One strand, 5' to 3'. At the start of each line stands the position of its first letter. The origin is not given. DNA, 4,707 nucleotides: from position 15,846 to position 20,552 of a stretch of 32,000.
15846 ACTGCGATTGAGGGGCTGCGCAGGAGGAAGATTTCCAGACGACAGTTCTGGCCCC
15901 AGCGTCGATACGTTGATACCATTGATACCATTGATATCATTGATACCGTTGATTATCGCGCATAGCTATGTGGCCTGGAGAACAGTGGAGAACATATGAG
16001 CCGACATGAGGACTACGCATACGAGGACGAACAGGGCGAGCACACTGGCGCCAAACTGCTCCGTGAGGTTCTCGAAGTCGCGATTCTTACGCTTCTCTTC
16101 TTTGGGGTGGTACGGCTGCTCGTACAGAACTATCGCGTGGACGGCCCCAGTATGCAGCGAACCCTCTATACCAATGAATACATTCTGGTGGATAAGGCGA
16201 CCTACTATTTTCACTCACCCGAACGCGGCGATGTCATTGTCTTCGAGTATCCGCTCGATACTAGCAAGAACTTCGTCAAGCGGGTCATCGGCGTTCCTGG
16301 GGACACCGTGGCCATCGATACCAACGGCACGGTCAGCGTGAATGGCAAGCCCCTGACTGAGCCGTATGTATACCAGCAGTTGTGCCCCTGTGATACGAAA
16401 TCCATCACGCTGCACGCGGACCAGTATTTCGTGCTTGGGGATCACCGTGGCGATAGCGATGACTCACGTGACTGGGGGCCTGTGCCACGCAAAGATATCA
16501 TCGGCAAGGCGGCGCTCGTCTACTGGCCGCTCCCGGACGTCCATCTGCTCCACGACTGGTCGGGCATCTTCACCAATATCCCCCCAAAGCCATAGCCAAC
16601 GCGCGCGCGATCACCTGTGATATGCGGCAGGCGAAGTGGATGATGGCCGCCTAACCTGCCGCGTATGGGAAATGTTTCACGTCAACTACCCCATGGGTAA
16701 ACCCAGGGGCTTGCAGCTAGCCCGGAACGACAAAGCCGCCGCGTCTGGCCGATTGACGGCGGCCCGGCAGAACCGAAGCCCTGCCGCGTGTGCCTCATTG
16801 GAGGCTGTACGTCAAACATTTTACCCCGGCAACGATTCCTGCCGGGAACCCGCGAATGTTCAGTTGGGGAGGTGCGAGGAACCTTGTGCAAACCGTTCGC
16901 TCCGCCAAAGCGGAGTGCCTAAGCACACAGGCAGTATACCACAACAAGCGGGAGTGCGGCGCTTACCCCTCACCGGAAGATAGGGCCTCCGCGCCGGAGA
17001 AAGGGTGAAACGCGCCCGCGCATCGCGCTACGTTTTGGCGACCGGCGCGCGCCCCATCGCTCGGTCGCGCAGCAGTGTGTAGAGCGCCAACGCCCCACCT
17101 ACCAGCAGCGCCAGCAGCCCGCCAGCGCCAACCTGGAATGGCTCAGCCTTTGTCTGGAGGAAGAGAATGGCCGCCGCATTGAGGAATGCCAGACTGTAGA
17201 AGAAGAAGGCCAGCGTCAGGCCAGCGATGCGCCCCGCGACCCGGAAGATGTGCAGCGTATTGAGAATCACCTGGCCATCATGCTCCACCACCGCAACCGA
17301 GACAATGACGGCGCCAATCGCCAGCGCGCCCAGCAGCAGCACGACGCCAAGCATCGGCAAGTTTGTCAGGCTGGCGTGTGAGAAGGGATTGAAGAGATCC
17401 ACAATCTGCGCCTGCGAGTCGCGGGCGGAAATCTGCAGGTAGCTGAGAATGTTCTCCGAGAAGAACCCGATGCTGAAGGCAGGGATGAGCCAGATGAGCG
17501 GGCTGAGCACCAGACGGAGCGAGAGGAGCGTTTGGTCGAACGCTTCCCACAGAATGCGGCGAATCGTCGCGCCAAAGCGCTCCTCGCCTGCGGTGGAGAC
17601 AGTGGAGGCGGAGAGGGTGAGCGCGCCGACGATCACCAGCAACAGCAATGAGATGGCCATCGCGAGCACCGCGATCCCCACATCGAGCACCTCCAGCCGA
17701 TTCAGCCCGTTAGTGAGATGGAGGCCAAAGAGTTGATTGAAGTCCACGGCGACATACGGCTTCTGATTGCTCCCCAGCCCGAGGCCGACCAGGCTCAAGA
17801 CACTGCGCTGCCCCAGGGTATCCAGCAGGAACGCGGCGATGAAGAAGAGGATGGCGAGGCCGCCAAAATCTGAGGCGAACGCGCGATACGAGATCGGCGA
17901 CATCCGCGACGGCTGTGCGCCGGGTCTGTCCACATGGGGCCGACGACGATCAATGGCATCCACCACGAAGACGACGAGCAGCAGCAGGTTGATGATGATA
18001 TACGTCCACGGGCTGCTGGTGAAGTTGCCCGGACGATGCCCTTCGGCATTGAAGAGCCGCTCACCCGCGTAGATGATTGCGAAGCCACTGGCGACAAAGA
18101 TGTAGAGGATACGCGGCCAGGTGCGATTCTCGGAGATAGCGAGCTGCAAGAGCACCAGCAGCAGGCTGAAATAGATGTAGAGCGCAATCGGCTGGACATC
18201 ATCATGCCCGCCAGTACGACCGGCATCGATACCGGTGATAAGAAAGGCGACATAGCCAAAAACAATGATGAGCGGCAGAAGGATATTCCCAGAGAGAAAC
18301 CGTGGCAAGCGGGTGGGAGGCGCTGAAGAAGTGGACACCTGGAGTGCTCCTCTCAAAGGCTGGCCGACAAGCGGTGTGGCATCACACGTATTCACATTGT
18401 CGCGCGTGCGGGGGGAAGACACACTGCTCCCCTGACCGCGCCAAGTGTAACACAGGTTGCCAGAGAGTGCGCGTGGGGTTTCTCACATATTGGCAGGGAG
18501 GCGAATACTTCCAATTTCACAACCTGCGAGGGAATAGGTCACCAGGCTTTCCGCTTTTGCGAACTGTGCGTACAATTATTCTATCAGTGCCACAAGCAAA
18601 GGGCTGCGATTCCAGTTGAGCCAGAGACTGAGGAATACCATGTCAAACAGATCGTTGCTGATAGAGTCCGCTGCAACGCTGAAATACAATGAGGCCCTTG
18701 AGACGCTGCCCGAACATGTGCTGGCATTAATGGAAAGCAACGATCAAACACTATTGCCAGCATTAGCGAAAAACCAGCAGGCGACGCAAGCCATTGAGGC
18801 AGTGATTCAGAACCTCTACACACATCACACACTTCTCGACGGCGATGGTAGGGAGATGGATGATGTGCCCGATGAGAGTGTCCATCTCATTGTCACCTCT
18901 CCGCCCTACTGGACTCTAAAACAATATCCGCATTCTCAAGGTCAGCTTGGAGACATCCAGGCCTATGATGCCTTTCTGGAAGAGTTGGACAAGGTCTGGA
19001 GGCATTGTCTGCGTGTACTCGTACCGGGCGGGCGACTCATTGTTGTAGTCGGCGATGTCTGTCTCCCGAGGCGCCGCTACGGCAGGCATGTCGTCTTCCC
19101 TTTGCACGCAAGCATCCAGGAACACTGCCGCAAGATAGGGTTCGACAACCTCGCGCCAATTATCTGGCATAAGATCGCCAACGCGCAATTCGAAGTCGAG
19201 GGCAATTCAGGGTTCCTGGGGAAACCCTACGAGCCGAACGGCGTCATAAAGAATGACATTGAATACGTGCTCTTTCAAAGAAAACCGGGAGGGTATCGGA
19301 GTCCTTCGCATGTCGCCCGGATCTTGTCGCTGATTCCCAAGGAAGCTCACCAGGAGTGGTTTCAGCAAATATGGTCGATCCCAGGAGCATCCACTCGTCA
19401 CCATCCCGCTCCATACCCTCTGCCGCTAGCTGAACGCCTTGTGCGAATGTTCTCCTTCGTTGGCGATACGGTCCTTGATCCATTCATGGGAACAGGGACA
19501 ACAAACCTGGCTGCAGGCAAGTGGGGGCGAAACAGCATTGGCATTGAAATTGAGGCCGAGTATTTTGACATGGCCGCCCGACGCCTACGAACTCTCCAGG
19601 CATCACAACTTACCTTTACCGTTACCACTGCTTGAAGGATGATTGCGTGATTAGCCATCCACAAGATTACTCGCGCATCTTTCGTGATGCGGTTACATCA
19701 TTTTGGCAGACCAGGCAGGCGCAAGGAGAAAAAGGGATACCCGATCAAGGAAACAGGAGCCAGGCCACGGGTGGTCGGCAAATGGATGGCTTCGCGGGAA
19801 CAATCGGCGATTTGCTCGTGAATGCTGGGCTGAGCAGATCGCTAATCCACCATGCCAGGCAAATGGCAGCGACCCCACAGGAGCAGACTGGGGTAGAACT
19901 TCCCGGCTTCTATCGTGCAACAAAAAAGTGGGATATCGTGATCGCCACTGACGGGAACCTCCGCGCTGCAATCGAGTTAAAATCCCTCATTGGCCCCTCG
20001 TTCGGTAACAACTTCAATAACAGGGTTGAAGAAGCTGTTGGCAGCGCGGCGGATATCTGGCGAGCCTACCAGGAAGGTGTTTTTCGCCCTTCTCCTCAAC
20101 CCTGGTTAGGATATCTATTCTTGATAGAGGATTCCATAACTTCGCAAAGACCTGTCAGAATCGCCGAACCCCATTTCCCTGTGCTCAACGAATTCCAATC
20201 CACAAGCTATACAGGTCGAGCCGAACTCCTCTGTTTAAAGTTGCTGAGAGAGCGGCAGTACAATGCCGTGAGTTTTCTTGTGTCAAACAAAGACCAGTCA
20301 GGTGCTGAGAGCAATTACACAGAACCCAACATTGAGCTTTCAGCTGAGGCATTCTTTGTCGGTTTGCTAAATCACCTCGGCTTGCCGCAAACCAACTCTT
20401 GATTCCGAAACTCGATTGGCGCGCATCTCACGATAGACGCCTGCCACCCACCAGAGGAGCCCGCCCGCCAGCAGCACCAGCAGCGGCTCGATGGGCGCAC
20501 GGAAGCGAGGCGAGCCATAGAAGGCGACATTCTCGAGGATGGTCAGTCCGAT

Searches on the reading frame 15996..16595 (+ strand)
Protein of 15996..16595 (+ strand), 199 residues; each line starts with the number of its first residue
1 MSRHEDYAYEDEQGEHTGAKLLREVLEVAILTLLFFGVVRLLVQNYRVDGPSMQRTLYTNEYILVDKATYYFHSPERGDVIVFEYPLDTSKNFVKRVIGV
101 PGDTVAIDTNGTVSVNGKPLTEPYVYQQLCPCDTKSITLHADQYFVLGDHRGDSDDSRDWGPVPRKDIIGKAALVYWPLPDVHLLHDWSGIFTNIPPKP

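Call 8: search_protein_families(library=pfam, proteins=[window:15996-16595:+])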
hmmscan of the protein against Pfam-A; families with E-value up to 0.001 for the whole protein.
window:15996-16595:+ (199 aa): 1 family
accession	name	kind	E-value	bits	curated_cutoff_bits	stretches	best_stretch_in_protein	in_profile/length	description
PF10502.14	Peptidase_S26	-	5.8e-46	156.9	22.9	1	26-177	6-168/168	Signal peptidase, peptidase S26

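Call 12: find_encoding_contigs(protein=window:15996-16595:+, flank=10000, max_places=6)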
Protein window:15996-16595:+ (199 aa): no gene with exactly this product is on record in the collection.

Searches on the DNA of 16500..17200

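Call 39: search_rna_families(source=window, start=16500, end=17200, threshold=evalue, max_evalue=1, show_alignments=2)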
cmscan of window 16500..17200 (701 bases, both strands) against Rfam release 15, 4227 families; matches with E-value up to 1: 0.
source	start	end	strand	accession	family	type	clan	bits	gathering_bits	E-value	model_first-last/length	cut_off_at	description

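Call 71: search_rna_families(source=window, start=16660, end=17030, threshold=evalue, max_evalue=10, show_alignments=1)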
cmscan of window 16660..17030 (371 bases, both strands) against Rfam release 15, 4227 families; matches with E-value up to 10: 6.
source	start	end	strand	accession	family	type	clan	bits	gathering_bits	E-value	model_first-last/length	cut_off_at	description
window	16681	16821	+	RF02033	HEARO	Gene;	-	13.7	83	1.3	1-211/211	no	HNH endonuclease-associated RNA and ORF (HEARO) RNA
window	16722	16862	+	RF02404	P33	Gene; sRNA;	-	12.9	45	3.5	1-160/160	no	Pseudomonas sRNA P33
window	16926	17023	-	RF02994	IMPDH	Gene; sRNA;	-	12.6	95.4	7.8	1-108/108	no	IMPDH RNA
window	16951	16990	-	RF02939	COG2908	Cis-reg;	-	11.8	58.7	4.8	1-45/45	no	COG2908 RNA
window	16707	16723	-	RF01834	fiv_FSE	Cis-reg; frameshift_element;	-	10.9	53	9.4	2-17/35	no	ribosomal frameshift site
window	16759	16817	-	RF02791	CcsR1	Gene; sRNA;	-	10.3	65.3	9.2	1-83/83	no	Conserved CCUCCUCCC motif stress-induced RNA 1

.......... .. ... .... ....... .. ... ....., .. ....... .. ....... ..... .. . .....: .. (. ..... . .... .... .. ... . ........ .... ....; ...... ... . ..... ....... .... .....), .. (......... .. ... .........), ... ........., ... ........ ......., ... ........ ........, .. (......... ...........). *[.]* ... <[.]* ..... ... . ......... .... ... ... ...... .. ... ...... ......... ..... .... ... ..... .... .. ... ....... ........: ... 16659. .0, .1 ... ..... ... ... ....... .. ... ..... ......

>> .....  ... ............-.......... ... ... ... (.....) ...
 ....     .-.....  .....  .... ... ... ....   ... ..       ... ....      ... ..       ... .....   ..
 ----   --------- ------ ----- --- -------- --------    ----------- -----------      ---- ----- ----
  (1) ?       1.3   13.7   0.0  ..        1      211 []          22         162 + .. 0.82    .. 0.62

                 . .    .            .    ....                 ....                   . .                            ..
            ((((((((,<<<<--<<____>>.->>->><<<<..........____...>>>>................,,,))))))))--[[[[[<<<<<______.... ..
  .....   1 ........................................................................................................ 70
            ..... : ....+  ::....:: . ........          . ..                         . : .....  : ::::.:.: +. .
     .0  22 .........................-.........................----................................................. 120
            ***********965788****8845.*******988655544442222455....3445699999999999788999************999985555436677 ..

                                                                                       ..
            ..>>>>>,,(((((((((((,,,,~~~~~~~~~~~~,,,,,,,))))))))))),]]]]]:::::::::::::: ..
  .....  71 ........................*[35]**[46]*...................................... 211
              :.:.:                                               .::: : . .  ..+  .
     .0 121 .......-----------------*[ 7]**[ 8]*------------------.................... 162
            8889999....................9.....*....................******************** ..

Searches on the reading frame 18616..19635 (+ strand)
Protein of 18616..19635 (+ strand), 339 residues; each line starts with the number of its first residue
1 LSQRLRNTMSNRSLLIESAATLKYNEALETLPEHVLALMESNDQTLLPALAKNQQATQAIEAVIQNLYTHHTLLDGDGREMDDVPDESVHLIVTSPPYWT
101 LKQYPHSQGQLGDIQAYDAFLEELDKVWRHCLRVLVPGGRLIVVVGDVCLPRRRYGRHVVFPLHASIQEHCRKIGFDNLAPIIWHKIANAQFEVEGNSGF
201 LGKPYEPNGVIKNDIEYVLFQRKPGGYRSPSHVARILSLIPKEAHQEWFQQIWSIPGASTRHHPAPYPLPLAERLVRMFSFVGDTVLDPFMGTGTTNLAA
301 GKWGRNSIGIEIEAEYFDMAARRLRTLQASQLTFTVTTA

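Call 8: search_protein_families(library=pfam, proteins=[window:18616-19635:+])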
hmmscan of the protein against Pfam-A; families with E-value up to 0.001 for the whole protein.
window:18616-19635:+ (339 aa): 2 families
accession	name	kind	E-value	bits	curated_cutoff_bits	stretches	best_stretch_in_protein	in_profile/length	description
PF01555.25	N6_N4_Mtase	-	3.4e-39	135.5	26.7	1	89-321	1-220/221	DNA methylase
PF01170.24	UPF0020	-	0.00017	21.8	22.3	0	261-312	6-58/197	RMKL-like, methyltransferase domain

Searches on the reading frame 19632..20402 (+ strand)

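Call 8: search_protein_families(library=pfam, proteins=[window:19632-20402:+])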
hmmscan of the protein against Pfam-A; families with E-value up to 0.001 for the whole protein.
window:19632-20402:+ (256 aa): 1 family
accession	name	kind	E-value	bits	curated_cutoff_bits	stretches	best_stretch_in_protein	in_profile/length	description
PF04555.19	XhoI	-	3.5e-69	233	25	1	31-224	2-185/191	Restriction endonuclease XhoI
